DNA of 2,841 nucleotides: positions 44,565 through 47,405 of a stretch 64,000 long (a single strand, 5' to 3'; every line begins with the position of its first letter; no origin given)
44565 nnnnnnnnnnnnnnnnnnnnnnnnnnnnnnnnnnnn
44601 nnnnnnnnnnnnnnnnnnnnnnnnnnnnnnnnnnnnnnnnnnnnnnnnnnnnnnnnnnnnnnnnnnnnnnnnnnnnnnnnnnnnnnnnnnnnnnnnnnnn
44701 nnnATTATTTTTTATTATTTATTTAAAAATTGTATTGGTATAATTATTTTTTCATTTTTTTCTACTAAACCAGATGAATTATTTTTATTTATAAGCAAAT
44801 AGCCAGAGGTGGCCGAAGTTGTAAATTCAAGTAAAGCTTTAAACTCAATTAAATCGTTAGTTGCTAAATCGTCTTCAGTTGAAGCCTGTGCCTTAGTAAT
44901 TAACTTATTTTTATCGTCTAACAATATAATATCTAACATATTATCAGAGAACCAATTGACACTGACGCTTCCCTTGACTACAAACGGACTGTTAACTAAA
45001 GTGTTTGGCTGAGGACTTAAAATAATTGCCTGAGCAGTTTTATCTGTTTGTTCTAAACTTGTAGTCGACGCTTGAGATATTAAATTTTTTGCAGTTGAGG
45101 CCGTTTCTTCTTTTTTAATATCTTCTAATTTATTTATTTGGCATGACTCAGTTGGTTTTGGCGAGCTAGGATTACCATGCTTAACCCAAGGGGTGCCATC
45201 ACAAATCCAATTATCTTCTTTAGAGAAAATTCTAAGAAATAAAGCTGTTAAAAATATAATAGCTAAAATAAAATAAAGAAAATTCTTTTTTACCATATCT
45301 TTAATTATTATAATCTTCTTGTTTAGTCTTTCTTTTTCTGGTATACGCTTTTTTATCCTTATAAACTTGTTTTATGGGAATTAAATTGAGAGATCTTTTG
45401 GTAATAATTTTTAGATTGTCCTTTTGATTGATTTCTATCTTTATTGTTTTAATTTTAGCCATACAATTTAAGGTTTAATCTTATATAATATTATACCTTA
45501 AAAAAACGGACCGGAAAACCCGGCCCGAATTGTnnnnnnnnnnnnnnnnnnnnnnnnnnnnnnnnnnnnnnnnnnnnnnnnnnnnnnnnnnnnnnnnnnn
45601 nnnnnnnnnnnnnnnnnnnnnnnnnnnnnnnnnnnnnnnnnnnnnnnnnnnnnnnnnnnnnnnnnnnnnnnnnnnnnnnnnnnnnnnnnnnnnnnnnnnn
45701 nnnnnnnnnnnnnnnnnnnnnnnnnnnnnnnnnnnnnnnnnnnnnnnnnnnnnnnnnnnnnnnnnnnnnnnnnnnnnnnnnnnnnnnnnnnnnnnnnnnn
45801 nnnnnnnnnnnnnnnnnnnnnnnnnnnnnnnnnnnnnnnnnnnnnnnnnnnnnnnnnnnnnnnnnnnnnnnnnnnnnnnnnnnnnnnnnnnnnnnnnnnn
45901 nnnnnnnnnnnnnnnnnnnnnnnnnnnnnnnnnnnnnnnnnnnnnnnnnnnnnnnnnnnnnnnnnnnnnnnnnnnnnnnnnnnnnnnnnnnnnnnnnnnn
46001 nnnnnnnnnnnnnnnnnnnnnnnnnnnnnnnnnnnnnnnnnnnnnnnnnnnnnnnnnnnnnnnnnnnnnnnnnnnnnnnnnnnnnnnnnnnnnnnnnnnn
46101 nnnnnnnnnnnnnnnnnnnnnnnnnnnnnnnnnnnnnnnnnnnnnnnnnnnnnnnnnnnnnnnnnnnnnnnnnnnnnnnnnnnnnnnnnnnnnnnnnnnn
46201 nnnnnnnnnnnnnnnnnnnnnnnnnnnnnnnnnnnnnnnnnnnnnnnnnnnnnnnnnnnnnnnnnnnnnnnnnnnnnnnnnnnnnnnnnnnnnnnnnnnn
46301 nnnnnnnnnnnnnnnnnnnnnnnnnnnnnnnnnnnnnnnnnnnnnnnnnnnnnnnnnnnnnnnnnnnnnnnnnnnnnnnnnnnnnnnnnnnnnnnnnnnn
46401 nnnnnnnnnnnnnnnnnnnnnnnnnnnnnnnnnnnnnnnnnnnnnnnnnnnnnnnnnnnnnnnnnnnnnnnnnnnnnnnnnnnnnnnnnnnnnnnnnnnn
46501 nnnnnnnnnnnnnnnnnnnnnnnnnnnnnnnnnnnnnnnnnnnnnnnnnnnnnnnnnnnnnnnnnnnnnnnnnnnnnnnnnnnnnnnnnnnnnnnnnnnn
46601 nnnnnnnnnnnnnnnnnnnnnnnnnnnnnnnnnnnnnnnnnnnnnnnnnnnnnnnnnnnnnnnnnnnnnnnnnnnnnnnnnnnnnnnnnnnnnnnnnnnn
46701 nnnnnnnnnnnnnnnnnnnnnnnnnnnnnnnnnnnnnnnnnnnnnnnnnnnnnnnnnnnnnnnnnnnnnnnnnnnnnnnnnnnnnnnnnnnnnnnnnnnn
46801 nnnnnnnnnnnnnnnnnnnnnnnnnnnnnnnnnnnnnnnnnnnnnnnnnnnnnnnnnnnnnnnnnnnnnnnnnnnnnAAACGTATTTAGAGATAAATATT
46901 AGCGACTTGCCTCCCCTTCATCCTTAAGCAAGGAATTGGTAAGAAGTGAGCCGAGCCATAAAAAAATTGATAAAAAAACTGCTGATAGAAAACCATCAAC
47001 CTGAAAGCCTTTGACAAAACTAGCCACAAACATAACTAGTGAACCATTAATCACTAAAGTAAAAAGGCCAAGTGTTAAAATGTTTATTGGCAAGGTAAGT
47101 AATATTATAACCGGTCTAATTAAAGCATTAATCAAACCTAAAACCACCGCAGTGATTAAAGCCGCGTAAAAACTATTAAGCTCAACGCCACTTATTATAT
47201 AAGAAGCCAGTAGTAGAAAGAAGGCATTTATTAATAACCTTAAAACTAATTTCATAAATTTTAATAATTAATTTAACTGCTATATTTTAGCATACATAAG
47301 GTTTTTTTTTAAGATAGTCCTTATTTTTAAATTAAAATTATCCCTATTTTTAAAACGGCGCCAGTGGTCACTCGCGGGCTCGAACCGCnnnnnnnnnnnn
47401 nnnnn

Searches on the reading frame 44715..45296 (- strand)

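Call 28: search_protein_families(library=pfam, proteins=[window:44715-45296:-], max_evalue=0.001)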
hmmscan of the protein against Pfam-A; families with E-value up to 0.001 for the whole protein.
window:44715-45296:- (193 aa): 1 family
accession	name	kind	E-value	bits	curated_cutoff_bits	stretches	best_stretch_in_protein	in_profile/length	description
PF10648.15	Gmad2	-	0.00034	21.3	25.7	1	92-166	4-73/86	Immunoglobulin-like domain of bacterial spore germination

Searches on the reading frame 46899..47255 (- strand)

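Call 28: search_protein_families(library=pfam, proteins=[window:46899-47255:-], max_evalue=0.001)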
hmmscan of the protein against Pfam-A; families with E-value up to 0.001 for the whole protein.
window:46899-47255:- (118 aa): 1 family
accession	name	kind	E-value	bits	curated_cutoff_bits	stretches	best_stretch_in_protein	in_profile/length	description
PF04020.18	Phage_holin_4_2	-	8.9e-30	103.8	28.8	1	1-103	1-103/105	Mycobacterial 4 TMS phage holin, superfamily IV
